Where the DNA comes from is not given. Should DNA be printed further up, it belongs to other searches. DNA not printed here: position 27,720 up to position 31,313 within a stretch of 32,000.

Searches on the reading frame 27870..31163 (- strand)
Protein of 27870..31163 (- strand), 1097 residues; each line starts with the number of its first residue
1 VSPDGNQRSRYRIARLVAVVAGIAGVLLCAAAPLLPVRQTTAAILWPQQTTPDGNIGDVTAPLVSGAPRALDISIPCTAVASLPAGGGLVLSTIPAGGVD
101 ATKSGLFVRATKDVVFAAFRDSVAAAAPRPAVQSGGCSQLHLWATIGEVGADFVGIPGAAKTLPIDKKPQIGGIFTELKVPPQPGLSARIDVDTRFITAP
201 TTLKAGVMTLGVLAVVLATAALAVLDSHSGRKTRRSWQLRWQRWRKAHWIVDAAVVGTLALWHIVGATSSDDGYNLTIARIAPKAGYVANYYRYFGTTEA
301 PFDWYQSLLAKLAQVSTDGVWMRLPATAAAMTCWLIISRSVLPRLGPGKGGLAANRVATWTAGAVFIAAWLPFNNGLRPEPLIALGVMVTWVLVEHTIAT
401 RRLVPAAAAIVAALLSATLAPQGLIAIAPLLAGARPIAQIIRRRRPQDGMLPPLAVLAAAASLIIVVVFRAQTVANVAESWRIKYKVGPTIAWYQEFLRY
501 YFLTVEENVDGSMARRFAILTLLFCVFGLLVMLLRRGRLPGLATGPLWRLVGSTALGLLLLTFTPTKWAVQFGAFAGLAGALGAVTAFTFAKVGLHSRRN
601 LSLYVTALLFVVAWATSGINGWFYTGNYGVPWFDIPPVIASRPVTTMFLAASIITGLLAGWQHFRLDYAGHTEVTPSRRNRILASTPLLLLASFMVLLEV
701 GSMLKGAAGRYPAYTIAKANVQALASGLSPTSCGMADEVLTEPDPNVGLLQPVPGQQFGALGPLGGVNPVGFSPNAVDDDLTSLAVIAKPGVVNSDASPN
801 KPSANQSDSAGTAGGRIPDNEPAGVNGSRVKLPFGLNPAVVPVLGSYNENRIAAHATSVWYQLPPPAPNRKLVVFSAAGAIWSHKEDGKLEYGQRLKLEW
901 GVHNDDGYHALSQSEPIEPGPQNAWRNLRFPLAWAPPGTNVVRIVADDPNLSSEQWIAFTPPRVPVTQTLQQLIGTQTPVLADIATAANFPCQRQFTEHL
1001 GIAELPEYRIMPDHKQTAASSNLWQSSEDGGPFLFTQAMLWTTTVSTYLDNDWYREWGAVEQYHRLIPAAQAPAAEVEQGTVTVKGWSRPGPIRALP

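Call 7: search_protein_families(library=ncbifam, proteins=[window:27870-31163:-], max_evalue=1)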
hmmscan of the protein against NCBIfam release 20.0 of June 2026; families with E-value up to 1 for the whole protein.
window:27870-31163:- (1097 aa): 0 families

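Call 8: search_protein_families(library=pfam, proteins=[window:27870-31163:-], max_evalue=1)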
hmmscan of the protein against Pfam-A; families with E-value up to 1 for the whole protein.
window:27870-31163:- (1097 aa): 3 families
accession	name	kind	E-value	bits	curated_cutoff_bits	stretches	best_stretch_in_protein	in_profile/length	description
PF04602.18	Arabinose_trans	-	2.5e-164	548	25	1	200-665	2-459/459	Mycobacterial cell wall arabinan synthesis protein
PF14896.12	Arabino_trans_C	-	3e-140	468.1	25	1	701-1094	2-385/385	EmbC C-terminal domain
PF17689.8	Arabino_trans_N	-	8.7e-47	159.6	25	1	38-195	1-156/156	Arabinosyltransferase concanavalin like domain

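Call 49: find_homologous_proteins(query=window:27870-31163:-, max_evalue=1e-100)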
Query window:27870-31163:- (1097 aa): 2249 proteins with E <= 1e-100 among 8000 candidates; the best 120 are listed.
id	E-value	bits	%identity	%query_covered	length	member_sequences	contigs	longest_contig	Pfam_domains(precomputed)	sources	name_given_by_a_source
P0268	0.0e+0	2473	100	100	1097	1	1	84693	PF04602.19,PF17689.9,PF14896.13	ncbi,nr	ncbi:MAG TPA: arabinosyltransferase domain-containing protein [Mycobacterium sp.]|nr:arabinosyltrans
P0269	0.0e+0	1896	77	100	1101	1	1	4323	PF04602.19,PF17689.9,PF14896.13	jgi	jgi:arabinosyltransferase A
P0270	0.0e+0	1891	77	100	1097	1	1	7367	PF04602.19,PF17689.9,PF14896.13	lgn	-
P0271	0.0e+0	1882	77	100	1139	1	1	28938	PF04602.19,PF17689.9,PF14896.13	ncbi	-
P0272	0.0e+0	1870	76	100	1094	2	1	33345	PF04602.19,PF17689.9,PF14896.13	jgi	jgi:arabinosyltransferase A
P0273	0.0e+0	1868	76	100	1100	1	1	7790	PF04602.19,PF17689.9,PF14896.13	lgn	-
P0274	0.0e+0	1863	76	100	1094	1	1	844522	PF04602.19,PF17689.9,PF14896.13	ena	-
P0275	0.0e+0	1840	75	99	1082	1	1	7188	PF04602.19,PF17689.9,PF14896.13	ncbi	-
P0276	0.0e+0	1839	76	99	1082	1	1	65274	PF04602.19,PF17689.9,PF14896.13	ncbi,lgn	-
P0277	0.0e+0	1823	75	100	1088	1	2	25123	PF04602.19,PF17689.9,PF14896.13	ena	-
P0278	0.0e+0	1818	75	100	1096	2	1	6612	PF04602.19,PF17689.9,PF14896.13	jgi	jgi:arabinosyltransferase A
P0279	0.0e+0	1813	74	100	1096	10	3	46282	PF04602.19,PF17689.9,PF14896.13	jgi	-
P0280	0.0e+0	1813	74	99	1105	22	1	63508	PF04602.19,PF17689.9,PF14896.13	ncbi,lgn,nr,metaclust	ncbi:arabinosyltransferase [Mycolicibacter heraklionensis]|nr:arabinosyltransferase [Mycolicibacter 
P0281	0.0e+0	1812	74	100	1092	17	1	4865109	PF04602.19,PF17689.9,PF14896.13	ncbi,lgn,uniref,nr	ncbi:putative arabinosyltransferase A [Mycobacterium heckeshornense]|uniref:arabinosyltransferase do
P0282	0.0e+0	1812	74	100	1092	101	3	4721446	PF04602.19,PF17689.9,PF14896.13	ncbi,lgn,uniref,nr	ncbi:arabinosyltransferase domain-containing protein [Mycolicibacter algericus]|uniref:Arabinosyltra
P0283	0.0e+0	1807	74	100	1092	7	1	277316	PF04602.19,PF17689.9,PF14896.13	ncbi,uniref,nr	ncbi:integral membrane indolylacetylinositol arabinosyltransferase EMBA [Mycobacterium xenopi RIVM70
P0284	0.0e+0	1804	74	100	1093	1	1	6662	PF04602.19,PF17689.9,PF14896.13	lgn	-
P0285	0.0e+0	1801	74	100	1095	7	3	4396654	PF04602.19,PF17689.9,PF14896.13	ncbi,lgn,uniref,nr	ncbi:arabinosyltransferase domain-containing protein [Mycolicibacter hiberniae]|uniref:Putative arab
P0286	0.0e+0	1797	74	100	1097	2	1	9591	PF04602.19,PF17689.9,PF14896.13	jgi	jgi:arabinosyltransferase A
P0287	0.0e+0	1797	74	99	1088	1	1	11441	PF04602.19,PF17689.9,PF14896.13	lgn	-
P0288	0.0e+0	1797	74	100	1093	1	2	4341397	PF04602.19,PF17689.9,PF14896.13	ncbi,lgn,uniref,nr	ncbi:arabinosyltransferase domain-containing protein [[Mycobacterium] kokjensenii]|uniref:Arabinosyl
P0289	0.0e+0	1797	74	100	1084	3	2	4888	PF04602.19,PF17689.9,PF14896.13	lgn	-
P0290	0.0e+0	1797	73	100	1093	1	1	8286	PF04602.19,PF17689.9,PF14896.13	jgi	jgi:arabinosyltransferase A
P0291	0.0e+0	1797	73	100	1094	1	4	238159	PF04602.19,PF17689.9,PF14896.13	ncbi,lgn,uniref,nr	ncbi:arabinosyltransferase domain-containing protein [Mycobacterium palustre]|uniref:Arabinosyltrans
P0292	0.0e+0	1795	73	100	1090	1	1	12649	PF04602.19,PF17689.9,PF14896.13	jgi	jgi:arabinosyltransferase A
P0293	0.0e+0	1795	74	100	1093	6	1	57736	PF04602.19,PF17689.9,PF14896.13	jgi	jgi:arabinosyltransferase A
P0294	0.0e+0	1795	73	100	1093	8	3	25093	PF04602.19,PF17689.9,PF14896.13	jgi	jgi:arabinosyltransferase A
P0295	0.0e+0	1794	73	100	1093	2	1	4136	PF04602.19,PF17689.9,PF14896.13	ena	-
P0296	0.0e+0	1793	73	100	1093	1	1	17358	PF04602.19,PF17689.9,PF14896.13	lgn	-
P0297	0.0e+0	1792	74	100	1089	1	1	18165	PF04602.19,PF17689.9,PF14896.13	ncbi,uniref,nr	ncbi:arabinosyltransferase domain-containing protein [Mycobacterium sp. M1]|uniref:Arabinosyltransfe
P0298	0.0e+0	1792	74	100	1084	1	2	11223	PF04602.19,PF17689.9,PF14896.13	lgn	-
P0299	0.0e+0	1792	74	100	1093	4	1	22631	PF04602.19,PF17689.9,PF14896.13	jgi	-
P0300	0.0e+0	1792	72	100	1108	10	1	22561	PF04602.19,PF17689.9,PF14896.13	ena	-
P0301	0.0e+0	1791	73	100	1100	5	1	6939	PF04602.19,PF17689.9,PF14896.13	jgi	jgi:arabinosyltransferase A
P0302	0.0e+0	1791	74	100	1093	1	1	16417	PF04602.19,PF17689.9,PF14896.13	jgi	jgi:arabinosyltransferase A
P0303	0.0e+0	1790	73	100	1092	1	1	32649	PF04602.19,PF17689.9,PF14896.13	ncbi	ncbi:MAG TPA: arabinosyltransferase domain-containing protein [Mycobacterium sp.]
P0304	0.0e+0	1789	73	100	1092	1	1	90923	PF04602.19,PF17689.9,PF14896.13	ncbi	ncbi:arabinosyltransferase domain-containing protein [Mycolicibacter minnesotensis]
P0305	0.0e+0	1787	74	100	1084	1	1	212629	PF04602.19,PF17689.9,PF14896.13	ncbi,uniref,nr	ncbi:arabinosyltransferase [Mycolicibacter heraklionensis]|uniref:Arabinosyltransferase n=1 Tax=Myco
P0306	0.0e+0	1787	74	99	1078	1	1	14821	PF04602.19,PF17689.9,PF14896.13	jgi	jgi:arabinosyltransferase A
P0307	0.0e+0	1787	73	100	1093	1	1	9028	PF04602.19,PF17689.9,PF14896.13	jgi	jgi:arabinosyltransferase A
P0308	0.0e+0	1787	74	99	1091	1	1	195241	PF04602.19,PF17689.9,PF14896.13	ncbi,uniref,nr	ncbi:arabinosyltransferase domain-containing protein [Mycolicibacter longobardus]|uniref:Arabinosylt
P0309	0.0e+0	1787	73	100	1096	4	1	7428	PF04602.19,PF17689.9,PF14896.13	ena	-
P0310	0.0e+0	1785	73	100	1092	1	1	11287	PF04602.19,PF17689.9,PF14896.13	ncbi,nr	ncbi:MAG: arabinosyltransferase [Mycobacterium sp.]|nr:arabinosyltransferase [Mycobacterium sp.]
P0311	0.0e+0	1785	73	100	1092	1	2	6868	PF04602.19,PF17689.9,PF14896.13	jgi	jgi:arabinosyltransferase A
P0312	0.0e+0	1785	73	100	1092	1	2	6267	PF04602.19,PF17689.9,PF14896.13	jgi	jgi:arabinosyltransferase A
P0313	0.0e+0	1785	73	100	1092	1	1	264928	PF04602.19,PF17689.9,PF14896.13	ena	-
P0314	0.0e+0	1784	73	100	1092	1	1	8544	PF04602.19,PF17689.9,PF14896.13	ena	-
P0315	0.0e+0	1784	73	100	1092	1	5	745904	PF04602.19,PF17689.9,PF14896.13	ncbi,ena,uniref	ncbi:MAG: arabinosyltransferase domain-containing protein [Mycobacterium sp.]|uniref:arabinosyltrans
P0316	0.0e+0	1784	73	100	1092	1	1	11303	PF04602.19,PF17689.9,PF14896.13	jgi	jgi:arabinosyltransferase A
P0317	0.0e+0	1784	73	100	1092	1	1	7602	PF04602.19,PF17689.9,PF14896.13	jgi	jgi:arabinosyltransferase A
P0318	0.0e+0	1784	74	99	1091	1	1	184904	PF04602.19,PF17689.9,PF14896.13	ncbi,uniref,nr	ncbi:arabinosyltransferase [Mycolicibacter longobardus]|uniref:arabinosyltransferase domain-containi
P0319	0.0e+0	1784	73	100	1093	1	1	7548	PF04602.19,PF17689.9,PF14896.13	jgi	jgi:arabinosyltransferase A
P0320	0.0e+0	1783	73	100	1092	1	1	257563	PF04602.19,PF17689.9,PF14896.13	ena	-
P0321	0.0e+0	1783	73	100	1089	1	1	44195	PF04602.19,PF17689.9,PF14896.13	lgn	-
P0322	0.0e+0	1783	74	99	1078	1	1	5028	PF04602.19,PF17689.9,PF14896.13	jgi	jgi:arabinosyltransferase A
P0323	0.0e+0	1783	73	100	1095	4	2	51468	PF04602.19,PF17689.9,PF14896.13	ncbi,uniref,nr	ncbi:arabinosyltransferase domain-containing protein [Mycobacterium talmoniae]|uniref:Arabinosyltran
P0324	0.0e+0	1783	73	100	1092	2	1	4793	PF04602.19,PF17689.9,PF14896.13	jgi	jgi:arabinosyltransferase A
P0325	0.0e+0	1781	73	100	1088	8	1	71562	PF04602.19,PF17689.9,PF14896.13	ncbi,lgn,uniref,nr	ncbi:arabinosyltransferase domain-containing protein [[Mycobacterium] zoologicum]|uniref:arabinosylt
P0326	0.0e+0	1781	72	100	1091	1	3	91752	PF04602.19,PF17689.9,PF14896.13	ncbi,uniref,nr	ncbi:arabinosyltransferase [Mycobacterium fragae]|uniref:Arabinosyltransferase n=1 Tax=Mycobacterium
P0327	0.0e+0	1779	72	100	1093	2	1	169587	PF04602.19,PF17689.9,PF14896.13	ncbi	-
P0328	0.0e+0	1779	73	100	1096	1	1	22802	PF04602.19,PF17689.9,PF14896.13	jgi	jgi:arabinosyltransferase A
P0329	0.0e+0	1779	73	99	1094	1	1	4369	PF04602.19,PF17689.9,PF14896.13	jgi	jgi:arabinosyltransferase A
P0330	0.0e+0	1779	72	100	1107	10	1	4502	PF04602.19,PF17689.9,PF14896.13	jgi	jgi:arabinosyltransferase A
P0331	0.0e+0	1778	73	100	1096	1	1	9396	PF04602.19,PF17689.9,PF14896.13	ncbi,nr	ncbi:MAG: arabinosyltransferase [Mycobacterium sp.]|nr:arabinosyltransferase [Mycobacterium sp.]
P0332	0.0e+0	1778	73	100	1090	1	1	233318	PF04602.19,PF17689.9,PF14896.13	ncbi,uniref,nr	ncbi:arabinosyltransferase [Mycobacterium paraense]|uniref:Arabinosyltransferase n=1 Tax=Mycobacteri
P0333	0.0e+0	1777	73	100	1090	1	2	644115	PF04602.19,PF17689.9,PF14896.13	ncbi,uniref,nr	ncbi:arabinosyltransferase [Mycobacterium paraense]|uniref:arabinosyltransferase domain-containing p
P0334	0.0e+0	1777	73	100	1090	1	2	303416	PF04602.19,PF17689.9,PF14896.13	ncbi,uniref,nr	ncbi:arabinosyltransferase [Mycobacterium paraense]|uniref:Arabinosyltransferase n=1 Tax=Mycobacteri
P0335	0.0e+0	1777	74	100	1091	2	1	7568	PF04602.19,PF17689.9,PF14896.13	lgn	-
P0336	0.0e+0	1776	71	100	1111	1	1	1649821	PF04602.19,PF17689.9,PF14896.13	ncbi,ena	-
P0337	0.0e+0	1776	72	100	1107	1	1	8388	PF04602.19,PF17689.9,PF14896.13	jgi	jgi:arabinosyltransferase A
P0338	0.0e+0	1776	72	100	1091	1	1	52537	PF04602.19,PF17689.9,PF14896.13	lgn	-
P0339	0.0e+0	1776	73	99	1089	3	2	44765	PF04602.19,PF17689.9,PF14896.13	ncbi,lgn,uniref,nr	ncbi:arabinosyltransferase [Mycobacterium kyorinense]|uniref:Arabinosyltransferase n=1 Tax=Mycobacte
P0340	0.0e+0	1776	73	100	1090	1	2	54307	PF04602.19,PF17689.9,PF14896.13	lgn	-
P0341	0.0e+0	1776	73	100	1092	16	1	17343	PF04602.19,PF17689.9,PF14896.13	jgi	-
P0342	0.0e+0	1775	72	100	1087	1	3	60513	PF04602.19,PF17689.9,PF14896.13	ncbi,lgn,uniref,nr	ncbi:arabinosyltransferase domain-containing protein [Mycolicibacter arupensis]|uniref:Arabinosyltra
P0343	0.0e+0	1775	72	100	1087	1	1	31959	PF04602.19,PF17689.9,PF14896.13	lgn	-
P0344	0.0e+0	1775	72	100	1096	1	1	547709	PF04602.19,PF17689.9,PF14896.13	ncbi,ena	-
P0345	0.0e+0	1775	72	100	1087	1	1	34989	PF04602.19,PF17689.9,PF14896.13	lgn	-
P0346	0.0e+0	1775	72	100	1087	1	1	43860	PF04602.19,PF17689.9,PF14896.13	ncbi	-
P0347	0.0e+0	1775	72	100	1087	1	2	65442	PF04602.19,PF17689.9,PF14896.13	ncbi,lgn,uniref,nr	ncbi:arabinosyltransferase domain-containing protein [Mycolicibacter arupensis]|uniref:arabinosyltra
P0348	0.0e+0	1774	73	100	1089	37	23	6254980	PF04602.19,PF17689.9,PF14896.13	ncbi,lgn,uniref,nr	ncbi:arabinosyltransferase [Mycobacterium persicum]|uniref:Probable arabinosyltransferase A n=1 Tax=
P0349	0.0e+0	1774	72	100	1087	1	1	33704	PF04602.19,PF17689.9,PF14896.13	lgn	-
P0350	0.0e+0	1774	72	100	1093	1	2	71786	PF04602.19,PF17689.9,PF14896.13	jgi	jgi:arabinosyltransferase A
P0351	0.0e+0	1774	72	100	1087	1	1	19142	PF04602.19,PF17689.9,PF14896.13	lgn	-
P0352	0.0e+0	1774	72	100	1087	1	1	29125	PF04602.19,PF17689.9,PF14896.13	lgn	-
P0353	0.0e+0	1773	72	100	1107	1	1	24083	PF04602.19,PF17689.9,PF14896.13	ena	-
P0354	0.0e+0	1773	72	100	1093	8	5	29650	PF04602.19,PF17689.9,PF14896.13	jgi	jgi:arabinosyltransferase A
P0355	0.0e+0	1773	73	99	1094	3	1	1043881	PF04602.19,PF17689.9,PF14896.13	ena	-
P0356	0.0e+0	1773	73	100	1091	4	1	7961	PF04602.19,PF17689.9,PF14896.13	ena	-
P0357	0.0e+0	1772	73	100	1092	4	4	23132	PF04602.19,PF17689.9,PF14896.13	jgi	-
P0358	0.0e+0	1771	72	100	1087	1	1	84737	PF04602.19,PF17689.9,PF14896.13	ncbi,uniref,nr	ncbi:arabinosyltransferase domain-containing protein [Mycolicibacter arupensis]|uniref:Arabinosyltra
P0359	0.0e+0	1771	72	100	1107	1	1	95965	PF04602.19,PF17689.9,PF14896.13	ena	-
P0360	0.0e+0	1771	72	100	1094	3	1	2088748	PF04602.19,PF17689.9,PF14896.13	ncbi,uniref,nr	ncbi:arabinosyltransferase domain-containing protein [Mycobacterium sp. SM1]|uniref:arabinosyltransf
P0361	0.0e+0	1770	72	100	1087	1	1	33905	PF04602.19,PF17689.9,PF14896.13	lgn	-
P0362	0.0e+0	1770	73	99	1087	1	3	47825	PF04602.19,PF17689.9,PF14896.13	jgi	jgi:arabinosyltransferase A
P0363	0.0e+0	1770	73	100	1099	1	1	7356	PF04602.19,PF17689.9,PF14896.13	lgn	-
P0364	0.0e+0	1770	72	100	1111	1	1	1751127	PF04602.19,PF17689.9,PF14896.13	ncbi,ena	-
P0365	0.0e+0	1769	72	100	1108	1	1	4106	PF04602.19,PF17689.9,PF14896.13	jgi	jgi:arabinosyltransferase A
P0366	0.0e+0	1769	73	100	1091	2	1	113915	PF04602.19,PF17689.9,PF14896.13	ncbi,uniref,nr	ncbi:arabinosyltransferase domain-containing protein [Mycobacterium ostraviense]|uniref:Probable ara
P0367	0.0e+0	1769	72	100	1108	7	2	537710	PF04602.19,PF17689.9,PF14896.13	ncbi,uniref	ncbi:arabinosyltransferase domain-containing protein [Mycobacterium seoulense]|uniref:arabinosyltran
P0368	0.0e+0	1769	73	100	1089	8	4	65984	PF04602.19,PF17689.9,PF14896.13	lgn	-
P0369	0.0e+0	1769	73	100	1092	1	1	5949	PF04602.19,PF17689.9,PF14896.13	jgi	jgi:arabinosyltransferase A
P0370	0.0e+0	1769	72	100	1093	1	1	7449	PF04602.19,PF17689.9,PF14896.13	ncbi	ncbi:MAG: arabinosyltransferase domain-containing protein [Mycobacterium sp.]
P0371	0.0e+0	1768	71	100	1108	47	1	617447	PF04602.19,PF17689.9,PF14896.13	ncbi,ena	-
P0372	0.0e+0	1768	72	100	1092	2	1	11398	PF04602.19,PF17689.9,PF14896.13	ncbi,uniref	ncbi:MAG: arabinosyltransferase domain-containing protein [Mycobacterium sp.]|uniref:arabinosyltrans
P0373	0.0e+0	1767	74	98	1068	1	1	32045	PF04602.19,PF17689.9,PF14896.13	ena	-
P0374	0.0e+0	1765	73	100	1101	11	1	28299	PF04602.19,PF17689.9,PF14896.13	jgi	-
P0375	0.0e+0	1765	72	100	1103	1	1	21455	PF04602.19,PF17689.9,PF14896.13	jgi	jgi:arabinosyltransferase A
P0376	0.0e+0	1765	72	100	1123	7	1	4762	PF04602.19,PF17689.9,PF14896.13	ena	-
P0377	0.0e+0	1765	72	99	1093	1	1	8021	PF04602.19,PF17689.9,PF14896.13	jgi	jgi:arabinosyltransferase A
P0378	0.0e+0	1764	72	100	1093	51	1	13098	PF04602.19,PF17689.9,PF14896.13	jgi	jgi:arabinosyltransferase A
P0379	0.0e+0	1764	72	100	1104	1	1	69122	PF04602.19,PF17689.9,PF14896.13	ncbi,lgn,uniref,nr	ncbi:arabinosyltransferase domain-containing protein [Mycobacterium malmoense]|uniref:arabinosyltran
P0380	0.0e+0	1764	72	100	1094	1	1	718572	PF04602.19,PF17689.9,PF14896.13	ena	-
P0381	0.0e+0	1763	72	100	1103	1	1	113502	PF04602.19,PF17689.9,PF14896.13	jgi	jgi:arabinosyltransferase A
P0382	0.0e+0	1763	72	100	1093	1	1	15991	PF04602.19,PF17689.9,PF14896.13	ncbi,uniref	ncbi:MAG: arabinosyltransferase domain-containing protein [Mycobacterium sp.]|uniref:arabinosyltrans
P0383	0.0e+0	1763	72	100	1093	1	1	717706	PF04602.19,PF17689.9,PF14896.13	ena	-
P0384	0.0e+0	1762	72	100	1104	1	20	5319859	PF04602.19,PF17689.9,PF14896.13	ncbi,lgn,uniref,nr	ncbi:arabinosyltransferase domain-containing protein [Mycobacterium malmoense]|uniref:Arabinosyltran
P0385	0.0e+0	1762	72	100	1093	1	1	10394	PF04602.19,PF17689.9,PF14896.13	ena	-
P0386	0.0e+0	1762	72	100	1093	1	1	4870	PF04602.19,PF17689.9,PF14896.13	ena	-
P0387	0.0e+0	1762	73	100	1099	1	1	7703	PF04602.19,PF17689.9,PF14896.13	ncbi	-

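Call 50: find_encoding_contigs(protein=P0274, flank=2500, max_places=1)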
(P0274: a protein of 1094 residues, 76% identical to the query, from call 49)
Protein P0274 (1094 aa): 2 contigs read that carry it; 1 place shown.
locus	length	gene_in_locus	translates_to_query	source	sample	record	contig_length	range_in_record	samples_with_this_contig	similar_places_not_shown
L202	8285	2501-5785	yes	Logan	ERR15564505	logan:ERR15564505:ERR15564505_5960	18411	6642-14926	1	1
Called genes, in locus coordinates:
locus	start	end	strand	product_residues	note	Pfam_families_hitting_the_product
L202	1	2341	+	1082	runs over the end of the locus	PF17689:Arabino_trans_N, PF04602:Arabinose_trans, PF14896:Arabino_trans_C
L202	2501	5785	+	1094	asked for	PF17689:Arabino_trans_N, PF04602:Arabinose_trans, PF14896:Arabino_trans_C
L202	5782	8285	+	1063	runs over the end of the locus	PF17689:Arabino_trans_N, PF04602:Arabinose_trans, PF14896:Arabino_trans_C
